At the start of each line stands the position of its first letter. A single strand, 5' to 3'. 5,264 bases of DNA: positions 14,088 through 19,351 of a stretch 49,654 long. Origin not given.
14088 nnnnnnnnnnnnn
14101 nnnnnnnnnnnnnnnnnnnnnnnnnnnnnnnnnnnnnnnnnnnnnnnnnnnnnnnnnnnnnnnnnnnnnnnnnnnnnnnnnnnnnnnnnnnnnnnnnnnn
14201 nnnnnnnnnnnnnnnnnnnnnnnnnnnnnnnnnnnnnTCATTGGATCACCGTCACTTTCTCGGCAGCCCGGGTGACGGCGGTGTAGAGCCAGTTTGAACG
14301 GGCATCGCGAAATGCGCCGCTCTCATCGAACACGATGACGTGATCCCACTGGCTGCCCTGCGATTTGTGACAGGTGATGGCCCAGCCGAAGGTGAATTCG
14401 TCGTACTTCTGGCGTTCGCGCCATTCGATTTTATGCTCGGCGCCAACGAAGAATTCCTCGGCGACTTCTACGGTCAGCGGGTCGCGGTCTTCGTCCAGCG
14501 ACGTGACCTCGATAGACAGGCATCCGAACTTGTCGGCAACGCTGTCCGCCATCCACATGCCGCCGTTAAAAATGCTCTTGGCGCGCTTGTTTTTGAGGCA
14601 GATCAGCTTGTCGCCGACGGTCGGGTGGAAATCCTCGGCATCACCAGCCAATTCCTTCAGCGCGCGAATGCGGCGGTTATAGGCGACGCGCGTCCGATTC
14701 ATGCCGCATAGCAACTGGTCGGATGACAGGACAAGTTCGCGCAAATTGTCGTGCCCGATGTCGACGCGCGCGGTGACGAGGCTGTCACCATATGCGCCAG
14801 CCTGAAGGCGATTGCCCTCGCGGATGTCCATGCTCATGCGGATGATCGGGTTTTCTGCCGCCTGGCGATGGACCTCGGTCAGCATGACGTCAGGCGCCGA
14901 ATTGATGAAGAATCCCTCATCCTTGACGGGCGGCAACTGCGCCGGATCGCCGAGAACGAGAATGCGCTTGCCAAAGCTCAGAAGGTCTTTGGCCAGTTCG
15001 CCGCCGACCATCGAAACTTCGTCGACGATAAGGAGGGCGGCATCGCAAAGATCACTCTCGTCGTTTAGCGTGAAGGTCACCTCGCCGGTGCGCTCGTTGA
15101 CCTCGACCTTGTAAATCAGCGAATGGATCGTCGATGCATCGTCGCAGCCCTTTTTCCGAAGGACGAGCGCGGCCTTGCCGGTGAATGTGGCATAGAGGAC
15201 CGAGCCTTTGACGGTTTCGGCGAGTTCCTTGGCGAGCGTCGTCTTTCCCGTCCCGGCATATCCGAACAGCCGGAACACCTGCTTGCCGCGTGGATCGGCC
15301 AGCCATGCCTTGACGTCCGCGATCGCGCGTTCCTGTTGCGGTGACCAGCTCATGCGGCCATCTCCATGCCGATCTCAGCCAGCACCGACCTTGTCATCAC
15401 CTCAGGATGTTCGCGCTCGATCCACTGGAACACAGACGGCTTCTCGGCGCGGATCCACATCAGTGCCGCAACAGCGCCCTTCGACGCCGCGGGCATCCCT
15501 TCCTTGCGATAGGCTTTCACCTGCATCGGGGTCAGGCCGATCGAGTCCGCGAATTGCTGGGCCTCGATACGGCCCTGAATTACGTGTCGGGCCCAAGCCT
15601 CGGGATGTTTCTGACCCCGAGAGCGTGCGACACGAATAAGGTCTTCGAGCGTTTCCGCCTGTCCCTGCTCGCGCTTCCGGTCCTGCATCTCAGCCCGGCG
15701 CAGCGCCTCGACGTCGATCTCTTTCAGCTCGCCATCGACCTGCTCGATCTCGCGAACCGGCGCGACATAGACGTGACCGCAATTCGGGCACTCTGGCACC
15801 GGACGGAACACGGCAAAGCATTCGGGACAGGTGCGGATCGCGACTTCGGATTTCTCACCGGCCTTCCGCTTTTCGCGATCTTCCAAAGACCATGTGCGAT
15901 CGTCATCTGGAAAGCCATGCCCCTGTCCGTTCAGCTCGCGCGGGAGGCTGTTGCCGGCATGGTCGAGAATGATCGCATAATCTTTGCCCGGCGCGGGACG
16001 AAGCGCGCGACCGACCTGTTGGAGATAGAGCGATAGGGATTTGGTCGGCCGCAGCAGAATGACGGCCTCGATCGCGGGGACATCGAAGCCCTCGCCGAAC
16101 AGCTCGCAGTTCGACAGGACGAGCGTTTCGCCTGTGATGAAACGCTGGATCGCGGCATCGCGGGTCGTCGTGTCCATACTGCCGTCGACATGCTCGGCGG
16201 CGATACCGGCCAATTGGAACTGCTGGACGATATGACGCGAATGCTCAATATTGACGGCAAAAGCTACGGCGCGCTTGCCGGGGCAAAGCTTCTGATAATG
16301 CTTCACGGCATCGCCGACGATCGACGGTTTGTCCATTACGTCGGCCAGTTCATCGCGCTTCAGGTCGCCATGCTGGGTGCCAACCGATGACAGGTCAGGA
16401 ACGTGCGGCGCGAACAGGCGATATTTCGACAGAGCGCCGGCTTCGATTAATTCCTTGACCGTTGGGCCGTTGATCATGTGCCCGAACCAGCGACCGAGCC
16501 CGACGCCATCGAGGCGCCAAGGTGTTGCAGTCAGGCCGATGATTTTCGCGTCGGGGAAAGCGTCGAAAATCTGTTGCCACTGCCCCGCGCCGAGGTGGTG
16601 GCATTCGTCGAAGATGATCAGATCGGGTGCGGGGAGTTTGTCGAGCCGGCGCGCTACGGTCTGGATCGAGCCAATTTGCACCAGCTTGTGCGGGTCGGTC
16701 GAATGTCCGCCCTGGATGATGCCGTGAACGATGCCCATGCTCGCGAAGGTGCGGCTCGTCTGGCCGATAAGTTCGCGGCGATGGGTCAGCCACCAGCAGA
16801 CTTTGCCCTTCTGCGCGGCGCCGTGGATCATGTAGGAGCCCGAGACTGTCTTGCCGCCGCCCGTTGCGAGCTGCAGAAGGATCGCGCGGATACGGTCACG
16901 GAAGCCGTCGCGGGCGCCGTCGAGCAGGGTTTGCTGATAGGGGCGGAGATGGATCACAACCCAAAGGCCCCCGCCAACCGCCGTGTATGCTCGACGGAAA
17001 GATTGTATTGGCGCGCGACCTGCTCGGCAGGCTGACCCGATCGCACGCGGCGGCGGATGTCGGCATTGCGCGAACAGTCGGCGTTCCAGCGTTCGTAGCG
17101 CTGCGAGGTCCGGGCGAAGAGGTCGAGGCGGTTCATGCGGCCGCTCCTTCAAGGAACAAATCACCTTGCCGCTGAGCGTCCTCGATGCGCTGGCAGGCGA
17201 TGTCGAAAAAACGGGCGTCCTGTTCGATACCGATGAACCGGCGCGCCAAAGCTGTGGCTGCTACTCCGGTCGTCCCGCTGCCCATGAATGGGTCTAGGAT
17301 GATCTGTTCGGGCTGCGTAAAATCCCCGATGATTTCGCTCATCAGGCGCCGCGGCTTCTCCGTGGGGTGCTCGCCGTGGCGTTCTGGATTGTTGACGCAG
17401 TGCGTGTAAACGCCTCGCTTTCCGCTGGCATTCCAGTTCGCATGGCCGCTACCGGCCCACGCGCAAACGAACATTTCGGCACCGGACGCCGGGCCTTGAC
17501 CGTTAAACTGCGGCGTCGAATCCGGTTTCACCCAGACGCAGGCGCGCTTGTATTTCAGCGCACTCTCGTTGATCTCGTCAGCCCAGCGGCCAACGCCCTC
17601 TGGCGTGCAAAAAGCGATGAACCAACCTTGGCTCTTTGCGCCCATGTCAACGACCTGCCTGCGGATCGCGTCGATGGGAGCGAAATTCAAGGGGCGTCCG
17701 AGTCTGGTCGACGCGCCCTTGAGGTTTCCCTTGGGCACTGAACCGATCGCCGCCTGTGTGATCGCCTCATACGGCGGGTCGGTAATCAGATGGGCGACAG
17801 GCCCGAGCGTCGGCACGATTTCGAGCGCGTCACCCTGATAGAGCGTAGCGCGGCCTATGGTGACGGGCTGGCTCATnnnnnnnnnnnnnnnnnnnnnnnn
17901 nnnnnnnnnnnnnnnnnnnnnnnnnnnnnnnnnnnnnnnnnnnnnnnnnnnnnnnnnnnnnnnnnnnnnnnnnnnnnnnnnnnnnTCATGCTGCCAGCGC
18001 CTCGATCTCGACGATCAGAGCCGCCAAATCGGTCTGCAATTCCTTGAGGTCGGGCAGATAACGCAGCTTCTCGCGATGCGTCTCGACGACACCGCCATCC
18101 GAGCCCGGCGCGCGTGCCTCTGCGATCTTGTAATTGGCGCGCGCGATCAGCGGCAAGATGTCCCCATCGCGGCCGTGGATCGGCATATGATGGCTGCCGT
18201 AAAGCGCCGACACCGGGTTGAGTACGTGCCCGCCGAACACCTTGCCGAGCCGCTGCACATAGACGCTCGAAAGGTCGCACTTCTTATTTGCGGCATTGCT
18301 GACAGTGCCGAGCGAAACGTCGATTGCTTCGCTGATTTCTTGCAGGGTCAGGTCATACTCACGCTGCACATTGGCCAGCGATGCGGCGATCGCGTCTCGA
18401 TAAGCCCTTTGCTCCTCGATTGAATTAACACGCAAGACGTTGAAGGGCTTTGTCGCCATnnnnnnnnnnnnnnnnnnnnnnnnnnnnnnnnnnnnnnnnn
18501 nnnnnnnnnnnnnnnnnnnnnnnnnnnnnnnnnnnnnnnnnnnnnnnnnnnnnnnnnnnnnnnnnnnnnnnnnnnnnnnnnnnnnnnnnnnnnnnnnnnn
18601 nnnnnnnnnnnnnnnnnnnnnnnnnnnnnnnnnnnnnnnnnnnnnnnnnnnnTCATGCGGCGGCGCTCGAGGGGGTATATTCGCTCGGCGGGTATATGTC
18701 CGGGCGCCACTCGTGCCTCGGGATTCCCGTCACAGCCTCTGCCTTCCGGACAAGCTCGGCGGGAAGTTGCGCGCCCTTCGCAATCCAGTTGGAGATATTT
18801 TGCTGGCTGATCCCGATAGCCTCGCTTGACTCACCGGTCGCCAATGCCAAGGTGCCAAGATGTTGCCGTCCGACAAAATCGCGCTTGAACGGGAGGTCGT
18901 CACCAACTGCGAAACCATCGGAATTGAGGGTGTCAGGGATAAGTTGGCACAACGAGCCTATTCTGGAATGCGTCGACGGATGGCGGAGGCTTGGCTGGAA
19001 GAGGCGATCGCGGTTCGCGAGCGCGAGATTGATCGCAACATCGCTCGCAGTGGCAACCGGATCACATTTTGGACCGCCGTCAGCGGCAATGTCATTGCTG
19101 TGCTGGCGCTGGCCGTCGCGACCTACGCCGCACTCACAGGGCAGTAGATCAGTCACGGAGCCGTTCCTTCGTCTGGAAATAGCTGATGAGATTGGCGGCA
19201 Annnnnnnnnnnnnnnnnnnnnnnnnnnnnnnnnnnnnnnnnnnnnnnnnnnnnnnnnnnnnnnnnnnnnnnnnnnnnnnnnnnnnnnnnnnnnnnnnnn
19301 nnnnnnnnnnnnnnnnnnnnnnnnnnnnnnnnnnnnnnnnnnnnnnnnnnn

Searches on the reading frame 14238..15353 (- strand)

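Call 38: search_protein_families(library=pfam, max_evalue=0.01, proteins=[window:14238-15353:-])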
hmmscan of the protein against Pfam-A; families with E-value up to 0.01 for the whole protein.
window:14238-15353:- (371 aa): 12 families
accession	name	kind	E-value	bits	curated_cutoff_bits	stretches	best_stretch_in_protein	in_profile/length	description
PF13604.12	AAA_30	-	1.4e-26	93.8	27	1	22-186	16-178/191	AAA domain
PF13538.12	UvrD_C_2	-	5.1e-19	68.3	27.4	1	323-370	2-52/52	UvrD-like helicase C-terminal domain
PF13245.12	AAA_19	-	2.5e-18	67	25.1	1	24-143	11-132/134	AAA domain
PF01443.25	Viral_helicase1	-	6.3e-11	43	21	1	31-149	5-107/228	Viral superfamily 1 RNA helicase core domain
PF05970.20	PIF1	-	1.3e-08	35.1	25.9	1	6-145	5-157/223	PIF1-like helicase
PF13401.12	AAA_22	-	2.1e-06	28.5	27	1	23-129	4-109/130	AAA domain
PF13191.12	AAA_16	-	0.00031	21.7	32.6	1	19-60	17-59/167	AAA ATPase domain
PF24883.2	NPHP3_N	-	0.00081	20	24.8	1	13-50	11-48/164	Nephrocystin 3, N-terminal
PF00004.35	AAA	-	0.0014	19.5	21.2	1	29-81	3-38/131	ATPase family associated with various cellular activities (AAA)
PF02367.23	TsaE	-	0.0016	18.8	26.6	1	8-61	4-60/128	Threonylcarbamoyl adenosine biosynthesis protein TsaE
PF13238.12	AAA_18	-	0.0022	18.9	29.4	1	30-77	4-44/128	AAA domain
PF00931.28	NB-ARC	-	0.0026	17.5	23.5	1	8-47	2-41/248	NB-ARC domain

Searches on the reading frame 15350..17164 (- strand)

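Call 39: search_protein_families(library=pfam, max_evalue=0.01, proteins=[window:15350-17164:-])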
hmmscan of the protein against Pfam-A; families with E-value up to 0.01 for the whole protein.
window:15350-17164:- (604 aa): 4 families
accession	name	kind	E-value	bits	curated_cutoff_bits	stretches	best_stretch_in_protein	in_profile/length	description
PF04851.21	ResIII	-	7.6e-24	84.9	22.5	1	71-215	2-162/164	Type III restriction enzyme, res subunit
PF00271.37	Helicase_C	-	8.7e-15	55.4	23.5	1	295-389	14-108/110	Helicase conserved C-terminal domain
PF00270.35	DEAD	-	7e-08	32.8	26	1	76-215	3-160/167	DEAD/DEAH box helicase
PF18766.7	SWI2_SNF2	-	1.3e-05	25.4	26.7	1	102-245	28-185/221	SWI2/SNF2 ATPase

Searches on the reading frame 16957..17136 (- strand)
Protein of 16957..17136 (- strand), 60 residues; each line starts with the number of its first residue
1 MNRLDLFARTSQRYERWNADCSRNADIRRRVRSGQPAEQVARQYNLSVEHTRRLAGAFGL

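Call 82: search_protein_families(library=ncbifam, max_evalue=0.1, proteins=[window:16957-17136:-])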
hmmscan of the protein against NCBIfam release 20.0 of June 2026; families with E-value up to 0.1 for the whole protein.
seq(60 aa): 2 families
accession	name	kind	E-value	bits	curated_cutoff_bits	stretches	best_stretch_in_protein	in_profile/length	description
NF040785.1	CD3324_fam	subfamily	0.0017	18.4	65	1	22-53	49-80/82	CD3324 family protein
NF040712.1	SepH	equivalog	0.004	17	40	1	23-55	57-89/351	septation protein SepH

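Call 83: search_protein_families(library=phrogs, max_evalue=0.01, proteins=[window:16957-17136:-])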
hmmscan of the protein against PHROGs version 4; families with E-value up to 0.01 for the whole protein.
seq(60 aa): 0 families

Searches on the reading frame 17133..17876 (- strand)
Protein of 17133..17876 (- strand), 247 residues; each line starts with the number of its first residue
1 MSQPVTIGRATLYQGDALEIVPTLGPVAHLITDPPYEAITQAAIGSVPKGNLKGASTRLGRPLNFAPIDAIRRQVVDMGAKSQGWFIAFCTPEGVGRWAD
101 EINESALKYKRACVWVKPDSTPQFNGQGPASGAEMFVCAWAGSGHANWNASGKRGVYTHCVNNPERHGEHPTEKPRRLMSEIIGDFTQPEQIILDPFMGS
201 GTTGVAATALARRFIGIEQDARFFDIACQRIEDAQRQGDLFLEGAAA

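Call 39: search_protein_families(library=pfam, max_evalue=0.01, proteins=[window:17133-17876:-])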
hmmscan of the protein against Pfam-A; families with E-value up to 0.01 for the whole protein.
window:17133-17876:- (247 aa): 2 families
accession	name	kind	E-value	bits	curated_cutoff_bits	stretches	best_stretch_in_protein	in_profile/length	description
PF01555.25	N6_N4_Mtase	-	5.7e-27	95.5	26.7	1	29-227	3-219/221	DNA methylase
PF01170.24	UPF0020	-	0.00063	19.9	22.3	0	188-232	27-70/197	RMKL-like, methyltransferase domain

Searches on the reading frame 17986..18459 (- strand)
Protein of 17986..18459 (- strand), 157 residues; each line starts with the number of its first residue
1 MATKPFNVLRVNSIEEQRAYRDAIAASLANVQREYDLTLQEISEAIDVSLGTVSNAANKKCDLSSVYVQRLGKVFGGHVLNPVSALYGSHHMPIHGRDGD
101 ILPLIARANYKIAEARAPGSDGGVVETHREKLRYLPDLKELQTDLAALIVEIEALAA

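Call 39: search_protein_families(library=pfam, max_evalue=0.01, proteins=[window:17986-18459:-])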
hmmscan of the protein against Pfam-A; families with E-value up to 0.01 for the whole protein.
window:17986-18459:- (157 aa): 1 family
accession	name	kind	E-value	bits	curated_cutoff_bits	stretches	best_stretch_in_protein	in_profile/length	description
PF04545.22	Sigma70_r4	-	0.0012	18.8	24.1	1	34-55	18-39/50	Sigma-70, region 4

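Call 82: search_protein_families(library=ncbifam, max_evalue=0.1, proteins=[window:17986-18459:-])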
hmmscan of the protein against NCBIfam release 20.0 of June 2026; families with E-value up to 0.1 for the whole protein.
window:17986-18459:- (157 aa): 2 families
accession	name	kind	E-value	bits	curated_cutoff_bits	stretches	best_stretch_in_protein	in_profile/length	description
NF004693.0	PRK06032.1-4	equivalog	0.015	15.2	288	1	8-62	34-87/216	flagellar assembly protein H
NF001073.0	PRK00118.2-3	equivalog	0.072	13.7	128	0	30-71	30-71/99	putative DNA-binding protein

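Call 83: search_protein_families(library=phrogs, max_evalue=0.01, proteins=[window:17986-18459:-])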
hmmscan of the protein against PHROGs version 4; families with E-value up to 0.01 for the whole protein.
window:17986-18459:- (157 aa): 1 family
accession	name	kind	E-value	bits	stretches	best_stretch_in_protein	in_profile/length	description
phrog_16695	-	unknown function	9.9e-08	32.9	1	13-97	11-96/155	-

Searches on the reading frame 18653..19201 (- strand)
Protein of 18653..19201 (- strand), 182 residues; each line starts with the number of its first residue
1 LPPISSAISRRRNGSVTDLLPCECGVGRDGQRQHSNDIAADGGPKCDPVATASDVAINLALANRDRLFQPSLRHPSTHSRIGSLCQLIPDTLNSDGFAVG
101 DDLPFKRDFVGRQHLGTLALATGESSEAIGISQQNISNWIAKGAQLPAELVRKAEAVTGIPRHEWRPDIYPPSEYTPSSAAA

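Call 39: search_protein_families(library=pfam, max_evalue=0.01, proteins=[window:18653-19201:-])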
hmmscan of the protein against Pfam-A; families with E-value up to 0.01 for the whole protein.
window:18653-19201:- (182 aa): 2 families
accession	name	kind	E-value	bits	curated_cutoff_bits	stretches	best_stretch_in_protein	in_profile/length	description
PF15943.11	YdaS_toxin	-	5.5e-09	36.2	30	1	127-171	16-62/65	Bacterial toxin YdaS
PF01381.28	HTH_3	-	0.0071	16.8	23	0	126-164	16-54/55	Helix-turn-helix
